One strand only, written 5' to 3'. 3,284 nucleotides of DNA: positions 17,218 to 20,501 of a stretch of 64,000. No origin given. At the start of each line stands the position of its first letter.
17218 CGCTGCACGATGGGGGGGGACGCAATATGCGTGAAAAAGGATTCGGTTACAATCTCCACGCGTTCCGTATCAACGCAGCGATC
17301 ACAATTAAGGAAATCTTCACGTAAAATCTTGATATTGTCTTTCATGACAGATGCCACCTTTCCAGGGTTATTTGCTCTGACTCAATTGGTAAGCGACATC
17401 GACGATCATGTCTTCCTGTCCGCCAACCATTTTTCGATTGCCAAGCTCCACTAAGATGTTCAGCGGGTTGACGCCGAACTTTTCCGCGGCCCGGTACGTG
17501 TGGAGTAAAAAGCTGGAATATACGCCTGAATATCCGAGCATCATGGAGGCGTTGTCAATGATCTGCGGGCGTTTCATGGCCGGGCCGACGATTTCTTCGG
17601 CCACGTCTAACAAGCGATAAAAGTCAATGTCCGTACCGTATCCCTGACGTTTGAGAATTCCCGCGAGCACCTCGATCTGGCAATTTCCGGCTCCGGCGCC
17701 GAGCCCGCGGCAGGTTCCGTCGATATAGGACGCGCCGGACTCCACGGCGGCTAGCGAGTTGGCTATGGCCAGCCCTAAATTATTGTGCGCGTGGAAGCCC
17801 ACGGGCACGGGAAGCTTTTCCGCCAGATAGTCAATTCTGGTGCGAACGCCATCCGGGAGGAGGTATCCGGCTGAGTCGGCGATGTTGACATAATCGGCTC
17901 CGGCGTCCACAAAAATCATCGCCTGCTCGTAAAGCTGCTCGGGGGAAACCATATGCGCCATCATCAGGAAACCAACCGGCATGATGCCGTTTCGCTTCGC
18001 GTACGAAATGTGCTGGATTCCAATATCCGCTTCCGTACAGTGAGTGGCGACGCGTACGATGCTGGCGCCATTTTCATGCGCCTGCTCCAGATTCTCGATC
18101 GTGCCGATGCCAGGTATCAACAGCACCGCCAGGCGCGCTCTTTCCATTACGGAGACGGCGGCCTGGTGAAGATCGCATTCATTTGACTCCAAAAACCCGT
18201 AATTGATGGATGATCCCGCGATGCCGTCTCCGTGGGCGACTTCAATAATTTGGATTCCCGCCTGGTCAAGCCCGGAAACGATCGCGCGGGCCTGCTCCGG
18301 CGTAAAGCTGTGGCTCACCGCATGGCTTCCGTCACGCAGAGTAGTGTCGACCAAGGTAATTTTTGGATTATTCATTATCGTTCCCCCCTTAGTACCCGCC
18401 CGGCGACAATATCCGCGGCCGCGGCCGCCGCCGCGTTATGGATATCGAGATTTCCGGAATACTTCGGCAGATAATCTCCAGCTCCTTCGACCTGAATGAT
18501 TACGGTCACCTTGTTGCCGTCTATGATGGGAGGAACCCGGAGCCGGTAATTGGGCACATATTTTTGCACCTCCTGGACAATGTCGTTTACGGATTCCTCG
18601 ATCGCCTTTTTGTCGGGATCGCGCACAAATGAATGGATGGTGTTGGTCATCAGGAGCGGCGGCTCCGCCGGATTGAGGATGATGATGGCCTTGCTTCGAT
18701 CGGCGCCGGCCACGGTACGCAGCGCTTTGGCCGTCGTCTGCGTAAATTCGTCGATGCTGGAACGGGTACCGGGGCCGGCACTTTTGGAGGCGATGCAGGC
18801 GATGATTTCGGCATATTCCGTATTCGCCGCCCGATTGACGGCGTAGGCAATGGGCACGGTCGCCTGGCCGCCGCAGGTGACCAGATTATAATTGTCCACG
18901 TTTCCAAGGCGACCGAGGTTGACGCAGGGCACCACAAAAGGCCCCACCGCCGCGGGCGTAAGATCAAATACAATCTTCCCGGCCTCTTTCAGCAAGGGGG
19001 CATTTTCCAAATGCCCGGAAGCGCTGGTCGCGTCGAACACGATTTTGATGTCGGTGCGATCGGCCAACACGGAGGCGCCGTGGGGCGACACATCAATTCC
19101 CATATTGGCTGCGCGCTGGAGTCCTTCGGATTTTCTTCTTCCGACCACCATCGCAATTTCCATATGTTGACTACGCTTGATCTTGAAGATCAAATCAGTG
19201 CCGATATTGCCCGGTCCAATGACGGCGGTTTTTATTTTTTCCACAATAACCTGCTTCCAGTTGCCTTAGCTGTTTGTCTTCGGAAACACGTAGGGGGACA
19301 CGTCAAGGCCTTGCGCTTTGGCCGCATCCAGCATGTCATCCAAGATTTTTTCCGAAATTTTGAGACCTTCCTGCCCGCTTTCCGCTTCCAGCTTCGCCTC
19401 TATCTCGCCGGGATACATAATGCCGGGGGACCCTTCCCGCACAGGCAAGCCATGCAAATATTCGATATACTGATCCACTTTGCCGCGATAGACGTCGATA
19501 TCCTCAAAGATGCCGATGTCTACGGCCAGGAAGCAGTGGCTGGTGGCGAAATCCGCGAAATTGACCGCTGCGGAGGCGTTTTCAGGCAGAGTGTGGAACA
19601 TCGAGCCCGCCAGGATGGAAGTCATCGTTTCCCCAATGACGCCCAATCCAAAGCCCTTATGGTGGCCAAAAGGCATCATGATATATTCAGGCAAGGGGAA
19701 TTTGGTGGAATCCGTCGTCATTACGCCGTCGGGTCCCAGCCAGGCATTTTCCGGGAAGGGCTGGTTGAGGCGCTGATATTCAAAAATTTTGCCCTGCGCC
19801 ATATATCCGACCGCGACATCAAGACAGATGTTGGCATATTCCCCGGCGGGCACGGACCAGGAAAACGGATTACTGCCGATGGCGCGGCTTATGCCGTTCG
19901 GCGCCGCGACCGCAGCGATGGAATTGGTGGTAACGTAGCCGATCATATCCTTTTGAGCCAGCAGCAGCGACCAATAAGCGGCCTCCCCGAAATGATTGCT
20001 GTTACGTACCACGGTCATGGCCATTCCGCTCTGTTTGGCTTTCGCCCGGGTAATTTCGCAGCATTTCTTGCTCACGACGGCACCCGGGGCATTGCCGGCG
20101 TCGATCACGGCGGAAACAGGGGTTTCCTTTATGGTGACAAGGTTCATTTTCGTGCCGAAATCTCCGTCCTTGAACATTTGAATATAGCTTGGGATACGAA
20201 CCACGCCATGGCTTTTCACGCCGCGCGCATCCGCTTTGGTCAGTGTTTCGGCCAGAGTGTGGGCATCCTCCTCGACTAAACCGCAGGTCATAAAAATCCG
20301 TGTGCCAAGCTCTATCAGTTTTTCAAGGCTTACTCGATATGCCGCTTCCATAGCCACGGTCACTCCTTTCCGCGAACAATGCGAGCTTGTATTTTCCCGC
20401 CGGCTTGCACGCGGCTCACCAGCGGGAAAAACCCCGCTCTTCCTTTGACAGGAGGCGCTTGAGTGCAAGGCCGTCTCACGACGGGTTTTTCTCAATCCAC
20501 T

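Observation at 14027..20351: Orphan glycyl radical enzyme co-operonic with a DmpFG-type aldolase/acylating dehydrogenase and an Ldh2-family dehydrogenase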

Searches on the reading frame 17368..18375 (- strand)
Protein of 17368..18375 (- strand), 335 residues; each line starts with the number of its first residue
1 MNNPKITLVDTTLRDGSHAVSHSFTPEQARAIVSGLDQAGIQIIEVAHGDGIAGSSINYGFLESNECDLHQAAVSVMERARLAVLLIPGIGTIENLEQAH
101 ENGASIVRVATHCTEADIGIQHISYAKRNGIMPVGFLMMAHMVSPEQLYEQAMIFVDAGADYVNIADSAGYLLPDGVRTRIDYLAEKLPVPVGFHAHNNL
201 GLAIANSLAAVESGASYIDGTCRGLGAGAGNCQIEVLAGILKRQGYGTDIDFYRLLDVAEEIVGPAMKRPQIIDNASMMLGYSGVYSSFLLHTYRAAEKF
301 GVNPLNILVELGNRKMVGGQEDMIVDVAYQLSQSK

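Call 4: search_protein_families(library=pfam, proteins=[window:17368-18375:-])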
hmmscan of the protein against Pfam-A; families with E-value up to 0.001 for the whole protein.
window:17368-18375:- (335 aa): 2 families
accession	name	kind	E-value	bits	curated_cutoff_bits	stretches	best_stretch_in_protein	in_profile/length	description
PF00682.25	HMGL-like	-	9.2e-53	179.7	29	1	6-260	2-258/260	HMGL-like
PF07836.16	DmpG_comm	-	2.1e-30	104.5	27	1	272-333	2-63/63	DmpG-like communication domain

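Call 5: search_protein_families(library=ncbifam, proteins=[window:17368-18375:-])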
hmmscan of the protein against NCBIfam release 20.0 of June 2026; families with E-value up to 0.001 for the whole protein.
window:17368-18375:- (335 aa): 29 families (the best 25 are shown)
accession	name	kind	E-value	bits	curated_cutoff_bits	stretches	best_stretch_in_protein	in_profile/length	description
TIGR03217.1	4OH_2_O_val_ald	equivalog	7.6e-147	488.8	286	1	5-334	2-333/334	4-hydroxy-2-oxovalerate aldolase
NF006049.0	PRK08195.1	subfamily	7.2e-145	482.3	229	1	2-334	4-338/344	4-hyroxy-2-oxovalerate/4-hydroxy-2-oxopentanoic acid aldolase,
NF002085.0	PRK00915.1-2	subfamily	3.4e-33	115.1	517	1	4-260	12-269/504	2-isopropylmalate synthase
TIGR02660.1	nifV_homocitr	equivalog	8.3e-30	104.3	462.9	1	6-263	2-260/365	homocitrate synthase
TIGR02090.1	LEU1_arch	subfamily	5.9e-28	98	484.75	1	7-259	2-255/363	isopropylmalate/citramalate/homocitrate synthases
NF002086.0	PRK00915.1-3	equivalog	3.4e-27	95.1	532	1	131-242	135-251/516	2-isopropylmalate synthase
TIGR00973.1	leuA_bact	equivalog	1.4e-25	89.8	598.7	1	144-243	144-247/494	2-isopropylmalate synthase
TIGR02146.1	LysS_fung_arch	equivalog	2.9e-25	89.3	413.55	1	8-255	1-246/344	homocitrate synthase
NF002084.0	PRK00915.1-1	equivalog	2e-24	86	748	2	155-243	158-250/523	2-isopropylmalate synthase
NF002088.0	PRK00915.1-5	equivalog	6.4e-24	84.3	697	1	148-241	150-247/514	2-isopropylmalate synthase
NF002087.0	PRK00915.1-4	equivalog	1.8e-23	82.8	729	1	3-241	4-250/516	2-isopropylmalate synthase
NF041069.1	IPMS_Sufob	equivalog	1.3e-22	80.6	600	1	7-260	2-258/371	isopropylmalate synthase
TIGR00977.1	citramal_synth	equivalog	2.5e-20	72.3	450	1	155-235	163-244/526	citramalate synthase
NF006761.0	PRK09282.1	domain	1.9e-18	66.3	402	1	97-262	103-270/591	pyruvate carboxylase subunit B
NF008985.0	PRK12331.1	equivalog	9.6e-16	57.5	718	1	5-261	3-269/465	oxaloacetate decarboxylase subunit alpha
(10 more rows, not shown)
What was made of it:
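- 17368..18375 (-): DmpG-type 4-hydroxy-2-oxoacid aldolase. HMGL-like and DmpG_comm domains are present (calls 4, 5).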

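Call 56: find_homologous_proteins(query=window:17368-18375:-, max_evalue=1e-60)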
Query window:17368-18375:- (335 aa): 7996 proteins with E <= 1e-60 among 8000 candidates; the best 120 are listed.
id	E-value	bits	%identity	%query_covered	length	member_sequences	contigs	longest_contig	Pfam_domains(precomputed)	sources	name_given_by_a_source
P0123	3.8e-217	738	100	100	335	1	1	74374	PF00682.26,PF07836.17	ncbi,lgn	-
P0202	1.3e-155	536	72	100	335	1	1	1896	PF00682.26,PF07836.17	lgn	-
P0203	3.6e-155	534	71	100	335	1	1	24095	PF00682.26,PF07836.17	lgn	-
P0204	3.9e-155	534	71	100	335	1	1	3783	PF00682.26,PF07836.17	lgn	-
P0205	6.3e-154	530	71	100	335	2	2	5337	PF00682.26,PF07836.17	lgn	-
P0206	2.0e-152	525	70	100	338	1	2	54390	PF00682.26,PF07836.17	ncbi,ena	-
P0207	2.1e-152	525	70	99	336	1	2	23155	PF00682.26,PF07836.17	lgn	-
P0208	2.7e-152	525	70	100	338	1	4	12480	PF00682.26,PF07836.17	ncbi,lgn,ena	-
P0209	2.7e-152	525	70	100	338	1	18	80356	PF00682.26,PF07836.17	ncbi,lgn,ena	-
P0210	6.7e-152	523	70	100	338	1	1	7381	PF00682.26,PF07836.17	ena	-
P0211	7.2e-152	523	70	100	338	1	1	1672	PF00682.26,PF07836.17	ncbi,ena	-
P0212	7.2e-152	523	70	100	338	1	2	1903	PF00682.26,PF07836.17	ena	-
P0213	8.0e-152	523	71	99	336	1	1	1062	PF00682.26,PF07836.17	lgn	-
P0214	1.2e-151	523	70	100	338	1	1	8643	PF00682.26,PF07836.17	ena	-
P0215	2.0e-151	522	70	100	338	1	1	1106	PF00682.26,PF07836.17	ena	-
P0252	8.5e-149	513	70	100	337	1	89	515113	PF00682.26,PF07836.17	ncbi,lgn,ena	-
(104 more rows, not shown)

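Call 57: find_encoding_contigs(protein=P0203, flank=10000, max_places=1)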
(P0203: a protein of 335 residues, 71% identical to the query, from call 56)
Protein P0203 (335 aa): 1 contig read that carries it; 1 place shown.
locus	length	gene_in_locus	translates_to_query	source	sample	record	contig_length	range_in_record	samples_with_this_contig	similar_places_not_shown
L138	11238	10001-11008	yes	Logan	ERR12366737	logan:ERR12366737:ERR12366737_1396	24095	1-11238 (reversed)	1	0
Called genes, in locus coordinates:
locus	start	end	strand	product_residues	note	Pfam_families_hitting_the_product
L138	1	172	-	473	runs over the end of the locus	PF07005:SBD_N, PF17042:NBD_C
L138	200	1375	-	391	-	PF01979:Amidohydro_1, PF07969:Amidohydro_3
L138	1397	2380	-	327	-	PF03812:KdgT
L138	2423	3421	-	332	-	PF04166:PdxA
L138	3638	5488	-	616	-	PF06506:PrpR_N, PF00158:Sigma54_activat, PF14532:Sigma54_activ_2, PF07728:AAA_5 (weak), PF25601:AAA_lid_14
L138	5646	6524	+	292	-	PF03446:NAD_binding_2, PF03807:F420_oxidored (weak), PF14833:NAD_binding_11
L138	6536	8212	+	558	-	PF00920:ILVD_EDD_N, PF24877:ILV_EDD_C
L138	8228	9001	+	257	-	PF09339:HTH_IclR, PF01614:IclR_C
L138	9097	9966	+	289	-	PF01118:Semialdhyde_dh (weak), PF09290:AcetDehyd-dimer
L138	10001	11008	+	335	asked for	PF00682:HMGL-like, PF07836:DmpG_comm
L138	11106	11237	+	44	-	?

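Call 58: find_encoding_contigs(protein=P0252, flank=10000, max_places=1)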
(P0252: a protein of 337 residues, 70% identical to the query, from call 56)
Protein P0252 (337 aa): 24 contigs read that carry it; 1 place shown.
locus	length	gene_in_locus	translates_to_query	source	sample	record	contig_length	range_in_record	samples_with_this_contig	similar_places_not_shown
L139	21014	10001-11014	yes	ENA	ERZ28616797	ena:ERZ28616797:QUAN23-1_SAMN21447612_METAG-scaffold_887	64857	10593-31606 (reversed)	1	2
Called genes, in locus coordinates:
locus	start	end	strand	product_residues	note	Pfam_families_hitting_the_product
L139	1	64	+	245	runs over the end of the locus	PF02475:TRM5-TYW2_MTfase, PF05175:MTS, PF06325:PrmA, PF12847:Methyltransf_18 (weak), PF13847:Methyltransf_31, PF13649:Methyltransf_25 (weak), PF07669:Eco57I (faint)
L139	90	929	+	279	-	PF00590:TP_methylase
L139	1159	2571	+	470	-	PF01276:OKR_DC_1, PF00155:Aminotran_1_2, PF01212:Beta_elim_lyase, PF00266:Aminotran_5, PF01041:DegT_DnrJ_EryC1, PF01053:Cys_Met_Meta_PP, PF03711:OKR_DC_1_C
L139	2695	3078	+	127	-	-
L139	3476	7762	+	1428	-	PF01548:DEDD_Tnp_IS110 (faint), PF01869:BcrAD_BadFG, PF09989:DUF2229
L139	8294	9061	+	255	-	PF01047:MarR (faint), PF01978:TrmB (weak), PF09339:HTH_IclR, PF01614:IclR_C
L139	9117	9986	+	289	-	PF01118:Semialdhyde_dh (faint), PF09290:AcetDehyd-dimer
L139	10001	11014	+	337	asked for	PF00682:HMGL-like, PF07836:DmpG_comm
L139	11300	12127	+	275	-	PF00528:BPD_transp_1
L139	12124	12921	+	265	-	PF00528:BPD_transp_1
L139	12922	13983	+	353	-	PF00005:ABC_tran, PF08402:TOBE_2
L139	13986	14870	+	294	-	PF00294:PfkB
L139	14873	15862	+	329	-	PF03747:ADP_ribosyl_GH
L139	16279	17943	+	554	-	PF00920:ILVD_EDD_N, PF24877:ILV_EDD_C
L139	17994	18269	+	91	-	-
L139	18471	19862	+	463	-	PF01554:MatE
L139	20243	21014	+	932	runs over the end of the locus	PF00395:SLH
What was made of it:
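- DmpFG modules occur without GREs in Firmicutes (calls 57, 58).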

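Call 84: search_protein_families(library=ncbifam, max_evalue=1e-20, proteins=[L138:6536-8212:+, L138:5646-6524:+, L138:2423-3421:-, L139:16279-17943:+])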
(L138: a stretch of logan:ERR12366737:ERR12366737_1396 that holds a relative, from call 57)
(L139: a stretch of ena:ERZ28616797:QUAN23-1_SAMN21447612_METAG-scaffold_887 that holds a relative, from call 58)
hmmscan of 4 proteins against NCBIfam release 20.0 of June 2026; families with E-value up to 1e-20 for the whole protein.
L138:6536-8212:+ (558 aa): 8 families
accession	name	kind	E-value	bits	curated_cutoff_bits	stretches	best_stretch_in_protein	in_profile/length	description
NF002068.0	PRK00911.1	subfamily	1.1e-200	667.9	644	1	14-556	17-556/559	dihydroxy-acid dehydratase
TIGR00110.1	ilvD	equivalog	1.9e-194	647.3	618.15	1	16-555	2-541/543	dihydroxy-acid dehydratase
NF004784.0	PRK06131.1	subfamily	4e-156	520.8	539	1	12-555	22-560/576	dihydroxy-acid dehydratase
NF009103.0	PRK12448.1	equivalog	1.6e-147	492.3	710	2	10-364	12-375/616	dihydroxy-acid dehydratase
NF009559.0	PRK13016.1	equivalog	4.6e-136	454.4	882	1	14-553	24-559/578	L-arabinonate dehydratase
NF009560.0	PRK13017.1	subfamily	1.1e-128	430.1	684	1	15-556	27-576/595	dihydroxy-acid dehydratase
TIGR01196.1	edd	equivalog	5.9e-84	282.4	708.25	1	31-554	63-598/601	phosphogluconate dehydratase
TIGR03432.1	yjhG_yagF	hypoth_equivalog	3.8e-81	273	808.15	1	46-515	81-574/640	YjhG/YagF family D-xylonate dehydratase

L138:5646-6524:+ (292 aa): 7 families
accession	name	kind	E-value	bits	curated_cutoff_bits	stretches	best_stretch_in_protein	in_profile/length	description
NF043037.1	ThreonDh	equivalog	2.5e-59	201.1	350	1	2-286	4-288/297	L-threonate dehydrogenase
TIGR01505.1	tartro_sem_red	equivalog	2.4e-54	184.6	340.75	1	2-287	1-285/291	2-hydroxy-3-oxopropionate reductase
TIGR01692.1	HIBADH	equivalog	1.2e-53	182.4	291.6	1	6-284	2-286/288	3-hydroxyisobutyrate dehydrogenase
NF008592.0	PRK11559.1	equivalog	2e-52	178.3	397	1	1-287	3-288/296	2-hydroxy-3-oxopropionate reductase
NF011633.0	PRK15059.1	equivalog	1.2e-36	126.4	451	1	1-286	1-284/292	2-hydroxy-3-oxopropionate reductase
NF012005.0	PRK15461.1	equivalog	2.1e-35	122.3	348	1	2-288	3-289/298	sulfolactaldehyde 3-reductase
NF007161.0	PRK09599.1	subfamily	2.1e-22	79.7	271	1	1-206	1-212/302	NADP-dependent phosphogluconate dehydrogenase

L138:2423-3421:- (332 aa): 7 families
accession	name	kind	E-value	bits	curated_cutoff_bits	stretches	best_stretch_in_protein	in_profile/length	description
NF002992.0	PRK03743.1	equivalog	1.8e-71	241.1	470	1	2-330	2-330/333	4-hydroxythreonine-4-phosphate dehydrogenase PdxA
TIGR00557.1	pdxA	equivalog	7.8e-68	229.2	290.35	1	7-328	2-320/320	4-hydroxythreonine-4-phosphate dehydrogenase PdxA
NF002891.0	PRK03371.1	equivalog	4.9e-59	200.2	583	1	5-323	3-321/326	D-threonate 4-phosphate dehydrogenase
NF003699.0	PRK05312.1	equivalog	6.2e-58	196.7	378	1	4-330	4-335/340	4-hydroxythreonine-4-phosphate dehydrogenase PdxA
NF002520.0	PRK01909.1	equivalog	6.2e-49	167.1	476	1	3-330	4-325/329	4-hydroxythreonine-4-phosphate dehydrogenase PdxA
NF002744.0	PRK02746.1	equivalog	6.8e-46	157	425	1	3-329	8-341/346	4-hydroxythreonine-4-phosphate dehydrogenase PdxA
NF003040.0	PRK03946.1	equivalog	1.3e-33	116.7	376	1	6-328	3-304/307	4-hydroxythreonine-4-phosphate dehydrogenase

L139:16279-17943:+ (554 aa): 8 families
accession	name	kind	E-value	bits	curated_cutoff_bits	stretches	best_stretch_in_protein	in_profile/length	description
NF002068.0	PRK00911.1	subfamily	8.4e-221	734.3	644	1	3-553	5-556/559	dihydroxy-acid dehydratase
TIGR00110.1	ilvD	equivalog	8.9e-209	694.5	618.15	1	17-553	2-542/543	dihydroxy-acid dehydratase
NF009103.0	PRK12448.1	equivalog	7.2e-162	539.7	710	2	3-354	4-366/616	dihydroxy-acid dehydratase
NF004784.0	PRK06131.1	subfamily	5.7e-135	450.9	539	1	9-553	18-561/576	dihydroxy-acid dehydratase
NF009560.0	PRK13017.1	subfamily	2.6e-118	395.8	684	1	15-553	26-576/595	dihydroxy-acid dehydratase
NF009559.0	PRK13016.1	equivalog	8.6e-117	390.7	882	1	11-552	20-561/578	L-arabinonate dehydratase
TIGR03432.1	yjhG_yagF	hypoth_equivalog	2.5e-77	260.4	808.15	1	48-510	82-573/640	YjhG/YagF family D-xylonate dehydratase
TIGR01196.1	edd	equivalog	1.8e-71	241.2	708.25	1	33-520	64-565/601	phosphogluconate dehydratase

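Call 94: search_solved_structures(query=window:17368-18375:-, max_evalue=1e-30)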
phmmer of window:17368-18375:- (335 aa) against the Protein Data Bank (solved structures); distinct sequences matched with E-value up to 1e-30: 4.
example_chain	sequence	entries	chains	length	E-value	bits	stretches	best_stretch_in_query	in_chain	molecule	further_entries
4jn6_A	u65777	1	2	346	2.7e-106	358.7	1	6-332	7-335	4-hydroxy-2-oxovalerate aldolase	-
4lrs_A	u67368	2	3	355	1.3e-102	346.6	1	4-334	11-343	4-hydroxy-2-oxovalerate aldolase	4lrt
1nvm_A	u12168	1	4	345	6.1e-98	331.3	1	4-331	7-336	4-hydroxy-2-oxovalerate aldolase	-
8ih7_A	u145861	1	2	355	2e-94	319.7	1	5-333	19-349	4-hydroxy-2-oxovalerate aldolase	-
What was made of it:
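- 17368..18375 (-): PDB matches are 4jn6_A, 4lrs_A and 1nvm_A (call 94).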

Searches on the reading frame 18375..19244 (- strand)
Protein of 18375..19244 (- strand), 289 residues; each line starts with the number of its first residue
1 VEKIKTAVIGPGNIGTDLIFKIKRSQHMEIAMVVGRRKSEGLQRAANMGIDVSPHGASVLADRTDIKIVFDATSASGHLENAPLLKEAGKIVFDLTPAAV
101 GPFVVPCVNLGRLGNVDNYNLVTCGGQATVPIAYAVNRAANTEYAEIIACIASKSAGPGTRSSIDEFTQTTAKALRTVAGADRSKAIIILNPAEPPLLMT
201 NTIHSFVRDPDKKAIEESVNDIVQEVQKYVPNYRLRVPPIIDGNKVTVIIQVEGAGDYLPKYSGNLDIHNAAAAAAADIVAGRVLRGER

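Call 4: search_protein_families(library=pfam, proteins=[window:18375-19244:-])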
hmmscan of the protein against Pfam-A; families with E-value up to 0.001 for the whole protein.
window:18375-19244:- (289 aa): 4 families
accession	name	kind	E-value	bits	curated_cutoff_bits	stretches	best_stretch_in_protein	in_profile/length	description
PF09290.16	AcetDehyd-dimer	-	1.2e-55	187.9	26.6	1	124-260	1-138/138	Prokaryotic acetaldehyde dehydrogenase, dimerisation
PF01118.30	Semialdhyde_dh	-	2.9e-08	34.6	26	1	6-109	2-114/121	Semialdehyde dehydrogenase, NAD binding domain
PF01408.29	GFO_IDH_MocA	-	0.00033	21.7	24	1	4-93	1-90/120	Oxidoreductase family, NAD-binding Rossmann fold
PF01113.26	DapB_N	-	0.00048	20.7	25.6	0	4-90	1-92/124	Dihydrodipicolinate reductase, N-terminus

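Call 5: search_protein_families(library=ncbifam, proteins=[window:18375-19244:-])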
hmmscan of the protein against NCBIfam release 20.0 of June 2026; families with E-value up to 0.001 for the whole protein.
window:18375-19244:- (289 aa): 4 families
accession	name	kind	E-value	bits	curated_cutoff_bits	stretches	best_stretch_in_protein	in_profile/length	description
TIGR03215.1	ac_ald_DH_ac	equivalog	2.7e-124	414.1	282.25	1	3-284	1-283/285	acetaldehyde dehydrogenase (acetylating)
NF006157.0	PRK08300.1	subfamily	8e-117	389.9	166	1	1-285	3-296/303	acetaldehyde dehydrogenase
TIGR01921.1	DAP-DH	equivalog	2.5e-05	23.7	180.6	1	1-44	1-44/324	diaminopimelate dehydrogenase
TIGR04380.1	myo_inos_iolG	equivalog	0.00014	20.8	355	1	3-94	1-93/330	inositol 2-dehydrogenase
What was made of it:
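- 18375..19244 (-): DmpF-type acylating aldehyde dehydrogenase. TIGR03215 scores 414 bits against a cut-off of 282 (call 5).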

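Call 95: search_solved_structures(query=window:18375-19244:-, max_evalue=1e-30)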
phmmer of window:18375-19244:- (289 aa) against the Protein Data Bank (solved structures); distinct sequences matched with E-value up to 1e-30: 5.
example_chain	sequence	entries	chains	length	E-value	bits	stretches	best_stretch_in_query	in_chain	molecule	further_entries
7z3s_A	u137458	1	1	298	3e-96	325.3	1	1-283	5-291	Acetaldehyde dehydrogenase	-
4lrs_B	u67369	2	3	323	1.3e-84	287.1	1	3-281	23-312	Acetaldehyde dehydrogenase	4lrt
4jn6_B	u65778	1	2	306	9.8e-83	281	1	3-283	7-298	Acetaldehyde dehydrogenase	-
1nvm_B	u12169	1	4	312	7.7e-79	268.2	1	2-285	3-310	acetaldehyde dehydrogenase (acylating)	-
8ih7_B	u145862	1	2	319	2.5e-77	263.2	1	3-283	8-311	Acetaldehyde dehydrogenase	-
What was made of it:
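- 18375..19244 (-): PDB matches are 7z3s, 4lrs_B and 1nvm_B (call 95).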

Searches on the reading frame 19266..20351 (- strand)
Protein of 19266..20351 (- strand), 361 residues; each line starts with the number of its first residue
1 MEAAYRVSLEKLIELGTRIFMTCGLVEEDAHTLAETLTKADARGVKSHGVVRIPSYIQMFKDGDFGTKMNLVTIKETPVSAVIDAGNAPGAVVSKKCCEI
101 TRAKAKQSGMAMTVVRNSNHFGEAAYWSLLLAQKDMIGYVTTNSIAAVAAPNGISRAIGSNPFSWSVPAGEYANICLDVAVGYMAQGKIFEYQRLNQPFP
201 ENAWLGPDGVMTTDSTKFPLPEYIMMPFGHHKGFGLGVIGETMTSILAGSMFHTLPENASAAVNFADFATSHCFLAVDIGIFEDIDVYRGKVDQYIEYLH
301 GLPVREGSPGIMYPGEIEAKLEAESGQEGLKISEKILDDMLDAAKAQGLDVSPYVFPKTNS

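Call 4: search_protein_families(library=pfam, proteins=[window:19266-20351:-])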
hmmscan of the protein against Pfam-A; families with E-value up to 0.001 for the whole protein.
window:19266-20351:- (361 aa): 1 family
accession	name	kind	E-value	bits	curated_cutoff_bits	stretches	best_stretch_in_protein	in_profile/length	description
PF02615.19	Ldh_2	-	2.8e-89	299.9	38.8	1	7-340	1-332/333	Malate/L-lactate dehydrogenase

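Call 5: search_protein_families(library=ncbifam, proteins=[window:19266-20351:-])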
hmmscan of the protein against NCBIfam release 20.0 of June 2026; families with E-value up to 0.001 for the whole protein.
window:19266-20351:- (361 aa): 5 families
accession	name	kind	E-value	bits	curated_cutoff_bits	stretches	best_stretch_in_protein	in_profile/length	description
NF040650.1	sulfolac_dhydr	equivalog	9e-60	202.6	500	1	7-351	3-337/339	L-sulfolactate dehydrogenase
TIGR03175.1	AllD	equivalog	6e-42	144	496.2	1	6-341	2-332/349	ureidoglycolate dehydrogenase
NF011599.0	PRK15025.1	equivalog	3.9e-41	141.4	356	1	6-340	2-331/349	ureidoglycolate dehydrogenase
NF007504.0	PRK10098.1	equivalog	7.5e-40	136.7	336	1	3-350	3-347/360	malate/lactate/ureidoglycolate dehydrogenase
NF009750.0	PRK13260.1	equivalog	7.1e-36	124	316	1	6-338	2-327/332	3-dehydro-L-gulonate 2-dehydrogenase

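Call 36: search_solved_structures(query=window:19266-20351:-, max_evalue=1e-10)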
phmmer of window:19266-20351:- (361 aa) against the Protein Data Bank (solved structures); distinct sequences matched with E-value up to 1e-10: 13.
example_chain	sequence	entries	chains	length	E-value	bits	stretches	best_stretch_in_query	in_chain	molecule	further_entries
2x06_A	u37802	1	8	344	2.9e-48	167.9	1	19-355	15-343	L-SULFOLACTATE DEHYDROGENASE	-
1v9n_A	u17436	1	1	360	2.4e-43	151.8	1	5-349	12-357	Malate dehydrogenase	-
3i0p_A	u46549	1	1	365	5.4e-35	124.3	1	6-324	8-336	Malate dehydrogenase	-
1vbi_A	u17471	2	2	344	1.4e-33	119.7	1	21-341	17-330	Type 2 malate/lactate dehydrogenase | malate/L-lactate dehydrogenase family protein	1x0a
1xrh_A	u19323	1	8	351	2.1e-30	109.2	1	6-341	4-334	Ureidoglycolate Dehydrogenase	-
4fjs_A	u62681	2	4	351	2.4e-30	109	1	7-341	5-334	Ureidoglycolate dehydrogenase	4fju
4h8a_A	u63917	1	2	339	2.6e-30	108.9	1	7-339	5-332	Ureidoglycolate dehydrogenase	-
1z2i_A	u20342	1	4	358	8.4e-29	103.9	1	8-333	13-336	malate dehydrogenase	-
2g8y_A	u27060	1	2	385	1.2e-27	100.1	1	1-349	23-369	Malate/L-lactate dehydrogenases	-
3uoe_A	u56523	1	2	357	1.1e-25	93.7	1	10-252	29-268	Dehydrogenase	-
1nxu_A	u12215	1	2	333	8.6e-23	84.1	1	6-336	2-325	Hypothetical oxidoreductase yiaK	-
1s20_A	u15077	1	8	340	8.9e-23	84.1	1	6-336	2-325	Hypothetical oxidoreductase yiaK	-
1wtj_A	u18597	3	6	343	3.1e-21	79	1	6-252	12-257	ureidoglycolate dehydrogenase | delta1-piperideine-2-carboxylate reductase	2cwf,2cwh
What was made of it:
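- The best named hit of the Ldh2 protein is L-sulfolactate dehydrogenase (203 bits; PDB 2x06, 168 bits; calls 5, 36).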
